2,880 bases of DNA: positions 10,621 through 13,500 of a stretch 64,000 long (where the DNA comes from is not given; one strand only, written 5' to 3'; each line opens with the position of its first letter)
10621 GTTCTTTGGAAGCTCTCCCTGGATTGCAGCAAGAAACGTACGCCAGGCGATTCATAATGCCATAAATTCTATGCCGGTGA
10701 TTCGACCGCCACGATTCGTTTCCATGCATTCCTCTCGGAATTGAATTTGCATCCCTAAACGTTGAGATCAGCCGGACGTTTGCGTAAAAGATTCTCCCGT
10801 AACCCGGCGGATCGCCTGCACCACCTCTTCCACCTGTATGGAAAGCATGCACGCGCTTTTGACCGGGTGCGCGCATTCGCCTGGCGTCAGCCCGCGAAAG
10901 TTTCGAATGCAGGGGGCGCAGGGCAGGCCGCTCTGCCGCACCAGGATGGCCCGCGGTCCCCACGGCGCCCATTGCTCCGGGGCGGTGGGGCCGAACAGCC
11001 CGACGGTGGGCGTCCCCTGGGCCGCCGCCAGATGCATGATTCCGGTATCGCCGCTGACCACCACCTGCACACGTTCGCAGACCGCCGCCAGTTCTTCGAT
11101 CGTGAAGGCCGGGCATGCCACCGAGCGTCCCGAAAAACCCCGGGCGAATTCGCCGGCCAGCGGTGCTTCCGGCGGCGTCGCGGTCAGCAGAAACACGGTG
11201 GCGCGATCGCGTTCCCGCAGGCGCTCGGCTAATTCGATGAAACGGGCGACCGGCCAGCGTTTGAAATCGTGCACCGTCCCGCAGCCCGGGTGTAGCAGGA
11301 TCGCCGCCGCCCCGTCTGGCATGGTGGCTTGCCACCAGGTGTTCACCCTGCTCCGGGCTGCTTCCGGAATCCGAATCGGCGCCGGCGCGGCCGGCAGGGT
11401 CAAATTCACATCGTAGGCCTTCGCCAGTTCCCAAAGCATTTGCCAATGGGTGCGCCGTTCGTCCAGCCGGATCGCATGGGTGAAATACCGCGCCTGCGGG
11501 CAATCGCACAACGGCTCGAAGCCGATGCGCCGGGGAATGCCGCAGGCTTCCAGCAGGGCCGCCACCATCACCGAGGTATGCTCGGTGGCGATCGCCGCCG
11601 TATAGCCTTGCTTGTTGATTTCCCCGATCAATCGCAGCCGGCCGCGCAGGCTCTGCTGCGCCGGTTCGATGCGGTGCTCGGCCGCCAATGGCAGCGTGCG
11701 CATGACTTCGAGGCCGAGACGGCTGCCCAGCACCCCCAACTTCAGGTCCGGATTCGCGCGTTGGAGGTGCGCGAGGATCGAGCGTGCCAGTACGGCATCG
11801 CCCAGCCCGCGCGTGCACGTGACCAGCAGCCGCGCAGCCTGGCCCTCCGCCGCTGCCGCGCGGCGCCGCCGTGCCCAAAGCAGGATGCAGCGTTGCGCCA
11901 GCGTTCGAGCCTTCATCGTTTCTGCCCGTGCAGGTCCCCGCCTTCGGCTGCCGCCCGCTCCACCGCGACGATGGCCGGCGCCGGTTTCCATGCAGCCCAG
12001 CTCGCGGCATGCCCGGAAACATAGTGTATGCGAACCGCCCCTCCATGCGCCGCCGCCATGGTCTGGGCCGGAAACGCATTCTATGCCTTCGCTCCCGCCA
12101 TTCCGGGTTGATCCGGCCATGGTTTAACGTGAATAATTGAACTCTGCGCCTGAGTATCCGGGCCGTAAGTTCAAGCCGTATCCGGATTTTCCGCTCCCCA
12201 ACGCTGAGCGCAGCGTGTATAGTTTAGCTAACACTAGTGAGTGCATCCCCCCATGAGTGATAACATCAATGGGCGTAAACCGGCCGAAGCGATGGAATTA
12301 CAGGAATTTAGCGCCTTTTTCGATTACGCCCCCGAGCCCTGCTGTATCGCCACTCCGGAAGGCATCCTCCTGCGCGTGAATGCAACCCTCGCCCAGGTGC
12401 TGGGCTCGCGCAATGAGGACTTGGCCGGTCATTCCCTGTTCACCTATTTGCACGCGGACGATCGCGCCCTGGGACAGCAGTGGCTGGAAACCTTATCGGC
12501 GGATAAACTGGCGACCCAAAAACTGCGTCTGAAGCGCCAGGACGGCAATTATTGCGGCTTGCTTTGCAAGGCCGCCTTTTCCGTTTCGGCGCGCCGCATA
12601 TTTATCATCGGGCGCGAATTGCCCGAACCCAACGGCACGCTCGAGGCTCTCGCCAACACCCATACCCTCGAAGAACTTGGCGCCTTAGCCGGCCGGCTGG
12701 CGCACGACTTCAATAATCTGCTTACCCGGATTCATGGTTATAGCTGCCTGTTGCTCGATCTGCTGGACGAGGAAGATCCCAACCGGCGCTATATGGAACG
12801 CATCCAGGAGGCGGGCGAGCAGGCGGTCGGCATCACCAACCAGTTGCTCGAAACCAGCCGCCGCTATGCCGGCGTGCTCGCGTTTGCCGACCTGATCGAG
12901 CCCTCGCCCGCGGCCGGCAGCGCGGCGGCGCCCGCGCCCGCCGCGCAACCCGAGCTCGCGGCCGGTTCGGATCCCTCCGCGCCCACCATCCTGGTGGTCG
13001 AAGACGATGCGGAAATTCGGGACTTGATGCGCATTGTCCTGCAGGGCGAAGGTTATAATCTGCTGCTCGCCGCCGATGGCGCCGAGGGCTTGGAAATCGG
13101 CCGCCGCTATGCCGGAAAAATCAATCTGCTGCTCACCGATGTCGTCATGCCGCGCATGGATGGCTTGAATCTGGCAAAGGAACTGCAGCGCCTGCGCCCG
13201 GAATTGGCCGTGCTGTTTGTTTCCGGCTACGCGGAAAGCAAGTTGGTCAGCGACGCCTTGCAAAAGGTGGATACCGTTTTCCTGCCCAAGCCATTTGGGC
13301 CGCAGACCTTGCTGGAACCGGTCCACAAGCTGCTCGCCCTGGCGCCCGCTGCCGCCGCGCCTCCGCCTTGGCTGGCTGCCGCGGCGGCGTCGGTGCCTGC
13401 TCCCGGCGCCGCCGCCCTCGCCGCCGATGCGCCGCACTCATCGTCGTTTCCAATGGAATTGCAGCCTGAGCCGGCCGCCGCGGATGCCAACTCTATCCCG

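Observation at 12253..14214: Histidine-kinase-like protein without an ATPase domain, fused to a receiver, a TM helix and a periplasmic AMIN domain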

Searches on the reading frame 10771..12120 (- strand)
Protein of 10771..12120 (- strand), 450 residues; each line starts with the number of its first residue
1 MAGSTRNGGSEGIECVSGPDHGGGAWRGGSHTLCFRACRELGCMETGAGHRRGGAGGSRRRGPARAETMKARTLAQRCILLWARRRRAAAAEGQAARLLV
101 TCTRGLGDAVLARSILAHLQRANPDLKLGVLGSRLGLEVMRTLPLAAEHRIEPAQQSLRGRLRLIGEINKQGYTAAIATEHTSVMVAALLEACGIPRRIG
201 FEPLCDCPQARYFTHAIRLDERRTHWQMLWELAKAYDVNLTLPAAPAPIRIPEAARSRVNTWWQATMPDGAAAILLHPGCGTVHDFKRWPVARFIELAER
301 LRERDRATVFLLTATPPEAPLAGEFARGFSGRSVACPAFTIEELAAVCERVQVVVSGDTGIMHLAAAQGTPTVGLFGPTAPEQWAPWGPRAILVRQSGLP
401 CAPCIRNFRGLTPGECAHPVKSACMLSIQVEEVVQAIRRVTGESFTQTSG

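Call 15: search_protein_families(library=pfam, proteins=[window:10771-12120:-], max_evalue=0.001)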
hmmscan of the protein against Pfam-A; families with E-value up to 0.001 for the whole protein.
window:10771-12120:- (450 aa): 1 family
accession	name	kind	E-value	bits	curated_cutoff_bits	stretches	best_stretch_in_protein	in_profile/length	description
PF01075.23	Glyco_transf_9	-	5e-33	114.9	22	1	161-406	1-238/247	Glycosyltransferase family 9 (heptosyltransferase)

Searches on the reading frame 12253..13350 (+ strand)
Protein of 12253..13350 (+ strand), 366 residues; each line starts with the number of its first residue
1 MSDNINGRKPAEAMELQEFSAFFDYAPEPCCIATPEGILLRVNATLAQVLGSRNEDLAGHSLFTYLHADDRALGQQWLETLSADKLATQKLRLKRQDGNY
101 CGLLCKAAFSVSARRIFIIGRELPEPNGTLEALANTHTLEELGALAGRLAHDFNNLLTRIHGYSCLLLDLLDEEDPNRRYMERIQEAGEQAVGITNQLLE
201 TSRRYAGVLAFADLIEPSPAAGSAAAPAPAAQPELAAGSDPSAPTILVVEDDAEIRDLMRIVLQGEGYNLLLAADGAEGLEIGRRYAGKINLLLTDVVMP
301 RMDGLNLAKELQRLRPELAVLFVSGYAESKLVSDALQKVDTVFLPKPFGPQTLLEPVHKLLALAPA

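Call 18: find_related_loci(query=window:12253-13350:+, collection=genome_contigs, flank=10000)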
Query window:12253-13350:+ (366 aa) in genome_contigs; peptide patterns used: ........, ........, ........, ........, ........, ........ (x = any residue, [..] = any of these).
600 stretches matched a pattern (row limit reached: there are more); 422 encode a relative of the query (tblastn E <= 1e-3); the best 80 are kept; 80 distinct loci.
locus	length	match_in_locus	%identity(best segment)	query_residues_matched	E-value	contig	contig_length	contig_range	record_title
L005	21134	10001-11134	46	131-361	1e-33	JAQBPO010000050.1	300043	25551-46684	MAG: Fibrobacteres bacterium isolate RYN_349 scaffold_2106198, whole genome shotgun sequence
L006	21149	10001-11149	47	131-364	1e-32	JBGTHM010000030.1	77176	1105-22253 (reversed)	MAG: Fibrobacteria bacterium isolate JTS-RE239 k141_5904424, whole genome shotgun sequence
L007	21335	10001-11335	50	66-361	1e-28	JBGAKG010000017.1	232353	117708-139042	MAG: Polyangiaceae bacterium isolate MAG_AAO_H125.35 AAOH125-35_opera_contig_262, whole genome shotgun sequence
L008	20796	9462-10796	42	66-361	1e-27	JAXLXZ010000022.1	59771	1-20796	MAG: Gemmatimonadales bacterium isolate STL-GEM5 C2.198.fa-22, whole genome shotgun sequence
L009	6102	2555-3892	44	66-364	3e-25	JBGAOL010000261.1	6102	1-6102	MAG: Gemmatimonadales bacterium isolate MAG_MBR_H10.49 MBRH10-49_opera_contig_34369, whole genome shotgun sequence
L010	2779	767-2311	39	1-361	5e-25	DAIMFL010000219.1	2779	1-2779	MAG TPA_asm: Alphaproteobacteria bacterium isolate CTOTU46460 NODE_7987_length_2779_cov_4.773128, whole genome shotgun s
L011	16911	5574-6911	39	66-361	2e-26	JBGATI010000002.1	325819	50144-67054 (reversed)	MAG: Gemmatimonadales bacterium isolate MAG_AAO_H10.65 AAOH10-65_opera_contig_136, whole genome shotgun sequence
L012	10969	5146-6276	38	133-361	2e-24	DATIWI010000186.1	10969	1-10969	MAG TPA_asm: Opitutaceae bacterium isolate SMAG_U15219 k141_5095553, whole genome shotgun sequence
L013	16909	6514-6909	45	233-362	2e-24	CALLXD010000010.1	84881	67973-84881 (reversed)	MAG: Vicinamibacterales bacterium isolate FRAM_RAS_EGC1617_bin8 genome assembly, contig: FRAM_EGC1617_bin8-10, whole gen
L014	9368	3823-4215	46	233-361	1e-24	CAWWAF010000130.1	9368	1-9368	MAG TPA_asm: uncultured bacterium isolate ERR3589567_binner13_78 genome assembly, contig: ERZ7462743.6785, whole genome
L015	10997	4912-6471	42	1-361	3e-24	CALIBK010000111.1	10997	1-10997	MAG: uncultured bacterium isolate S1_Bin_MAXBIN__233_1 genome assembly, contig: c_000002746857, whole genome shotgun seq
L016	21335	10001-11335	42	66-361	1e-27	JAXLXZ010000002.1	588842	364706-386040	MAG: Gemmatimonadales bacterium isolate STL-GEM5 C2.198.fa-2, whole genome shotgun sequence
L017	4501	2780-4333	34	3-361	1e-23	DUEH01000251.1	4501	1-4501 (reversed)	MAG TPA_asm: Chloroflexi bacterium isolate G576 Contig251, whole genome shotgun sequence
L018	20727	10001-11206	41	95-361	2e-23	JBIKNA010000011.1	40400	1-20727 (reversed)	MAG: Polyangiaceae bacterium isolate ME2014-09-17_3300042434_group5_bin80 Rohwer_bin1490_scaffold_253_c1, whole genome s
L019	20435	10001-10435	44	218-362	2e-23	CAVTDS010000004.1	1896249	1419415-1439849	MAG: Bryobacterales bacterium isolate MFD01188.bin.2.44 genome assembly, contig: contig_14207, whole genome shotgun sequ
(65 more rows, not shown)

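Call 38: find_homologous_proteins(query=A3, max_evalue=1e-20)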
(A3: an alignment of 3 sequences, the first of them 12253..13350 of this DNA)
Query A3 (3 sequences) (366 aa, profile of the alignment): 2026 proteins with E <= 1e-20 among 8000 candidates; the best 120 are listed.
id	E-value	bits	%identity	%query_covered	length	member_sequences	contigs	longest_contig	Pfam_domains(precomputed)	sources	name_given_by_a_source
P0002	1.3e-199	681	63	96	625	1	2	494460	PF00691.26,PF08447.19,PF13426.14,PF13188.14,PF08448.17,PF00512.32,PF00989.32,PF00072.31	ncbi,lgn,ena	-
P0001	4.0e-199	679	100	100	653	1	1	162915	PF00512.32,PF00989.32,PF00072.31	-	-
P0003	6.3e-187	639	45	94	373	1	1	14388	PF08447.19,PF13426.14,PF08448.17,PF00512.32,PF00989.32,PF00072.31,PF14598.13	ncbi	-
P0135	5.3e-170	583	43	94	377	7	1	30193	PF08447.19,PF08448.17,PF00512.32,PF00989.32,PF00072.31,PF14598.13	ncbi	-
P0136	1.6e-164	565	43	94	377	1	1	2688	PF08447.19,PF08448.17,PF00512.32,PF00989.32,PF00072.31,PF14598.13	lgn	-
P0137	7.4e-75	270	43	39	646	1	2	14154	PF08447.19,PF13426.14,PF13188.14,PF08448.17,PF02518.32,PF00512.32,PF00989.32,PF00072.31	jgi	jgi:two-component system cell cycle sensor histidine kinase/response regulator CckA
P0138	2.5e-63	232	40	40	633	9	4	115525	PF08447.19,PF13426.14,PF13188.14,PF12860.14,PF08448.17,PF02518.32,PF00512.32,PF00989.32,PF00072.31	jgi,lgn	-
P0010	4.5e-63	232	37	51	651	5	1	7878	PF08447.19,PF13426.14,PF13188.14,PF08448.17,PF02518.32,PF00512.32,PF00989.32,PF00072.31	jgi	-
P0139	3.0e-62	229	40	37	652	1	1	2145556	PF08447.19,PF08448.17,PF02518.32,PF00512.32,PF00989.32,PF00072.31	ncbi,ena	-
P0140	1.5e-61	227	27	55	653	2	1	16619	PF08447.19,PF13426.14,PF13188.14,PF08448.17,PF02518.32,PF00512.32,PF00989.32,PF00072.31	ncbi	-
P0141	2.0e-61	226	35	51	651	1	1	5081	PF08447.19,PF08448.17,PF02518.32,PF00512.32,PF00989.32,PF00072.31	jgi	jgi:two-component system cell cycle sensor histidine kinase/response regulator CckA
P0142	3.9e-61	225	44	32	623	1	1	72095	PF08448.17,PF02518.32,PF00512.32,PF00072.31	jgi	jgi:two-component system cell cycle sensor histidine kinase/response regulator CckA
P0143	5.8e-61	225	44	37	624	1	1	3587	PF08448.17,PF02518.32,PF00512.32,PF00989.32,PF00072.31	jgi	jgi:two-component system, cell cycle sensor histidine kinase and response regulator CckA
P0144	2.5e-60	223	36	32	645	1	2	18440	PF08447.19,PF13426.14,PF13188.14,PF08448.17,PF02518.32,PF00512.32,PF00989.32,PF00072.31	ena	-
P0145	2.8e-60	222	34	51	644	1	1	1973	PF08447.19,PF13426.14,PF13188.14,PF08448.17,PF02518.32,PF00512.32,PF00989.32,PF00072.31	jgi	jgi:PAS domain S-box-containing protein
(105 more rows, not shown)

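Call 39: find_encoding_contigs(protein=P0135, flank=10000, max_places=3)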
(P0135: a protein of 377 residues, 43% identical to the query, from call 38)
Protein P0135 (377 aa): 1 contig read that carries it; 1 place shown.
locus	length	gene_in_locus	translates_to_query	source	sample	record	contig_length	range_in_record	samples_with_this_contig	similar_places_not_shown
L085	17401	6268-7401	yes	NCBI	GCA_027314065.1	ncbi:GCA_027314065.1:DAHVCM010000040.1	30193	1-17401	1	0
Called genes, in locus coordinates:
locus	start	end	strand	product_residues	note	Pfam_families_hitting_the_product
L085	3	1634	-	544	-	?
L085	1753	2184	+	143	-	PF04519:Bactofilin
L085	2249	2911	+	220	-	-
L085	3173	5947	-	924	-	PF01301:Glyco_hydro_35, PF10435:BetaGal_dom2, PF21317:BetaGal_ABD_1 (weak)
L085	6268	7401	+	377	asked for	PF00989:PAS, PF08448:PAS_4 (weak), PF14598:PAS_11 (weak), PF08447:PAS_3, PF00512:HisKA, PF00072:Response_reg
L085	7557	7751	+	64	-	-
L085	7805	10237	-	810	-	PF10150:RNase_E_G, PF20833:RNase_E_G_Thio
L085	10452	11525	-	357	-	PF01098:FTSW_RODA_SPOVE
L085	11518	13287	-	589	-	PF03717:PBP_dimer, PF00905:Transpeptidase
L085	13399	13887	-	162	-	-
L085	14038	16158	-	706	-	PF15979:Glyco_hydro_115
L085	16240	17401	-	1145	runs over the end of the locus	PF13620:CarboxypepD_reg, PF13715:CarbopepD_reg_2, PF25183:OMP_b-brl_4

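Call 66: search_protein_families(library=pfam, proteins=[P0135, P0136], max_evalue=0.01)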
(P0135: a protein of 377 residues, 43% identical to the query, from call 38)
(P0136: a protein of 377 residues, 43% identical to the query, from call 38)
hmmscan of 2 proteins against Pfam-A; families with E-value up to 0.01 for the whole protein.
P0135 (377 aa): 7 families
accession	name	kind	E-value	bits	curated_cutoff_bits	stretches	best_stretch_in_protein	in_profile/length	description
PF00072.30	Response_reg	-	1.1e-23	83.9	30.2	1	251-358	1-107/111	Response regulator receiver domain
PF00512.31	HisKA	-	9.7e-11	42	26.9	1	147-211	3-66/66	His Kinase A (phospho-acceptor) domain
PF00989.32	PAS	-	1.3e-09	38.5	22.6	1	16-112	11-93/113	PAS fold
PF08447.18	PAS_3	-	1.6e-08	35.2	25.6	1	29-104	2-81/89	PAS fold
PF14598.12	PAS_11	-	1.9e-06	28.2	25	1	23-90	9-76/109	PAS domain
PF08448.16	PAS_4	-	5.4e-06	27.1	23.1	1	16-110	5-102/110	PAS fold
PF13426.13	PAS_9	-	4.3e-05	24.2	27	1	19-106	4-92/103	PAS domain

P0136 (377 aa): 7 families
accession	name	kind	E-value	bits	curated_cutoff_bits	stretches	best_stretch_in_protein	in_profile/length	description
PF00072.30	Response_reg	-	1.7e-22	80.1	30.2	1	249-356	1-107/111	Response regulator receiver domain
PF00512.31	HisKA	-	3.7e-11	43.4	26.9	1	147-211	3-66/66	His Kinase A (phospho-acceptor) domain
PF00989.32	PAS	-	2.2e-09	37.7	22.6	1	17-103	11-99/113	PAS fold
PF14598.12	PAS_11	-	4.9e-08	33.4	25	1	22-92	8-78/109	PAS domain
PF08447.18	PAS_3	-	1.9e-07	31.7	25.6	1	29-105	2-82/89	PAS fold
PF08448.16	PAS_4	-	9.2e-06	26.3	23.1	1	17-106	6-98/110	PAS fold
PF13426.13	PAS_9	-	2.7e-05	24.8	27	1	18-104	3-90/103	PAS domain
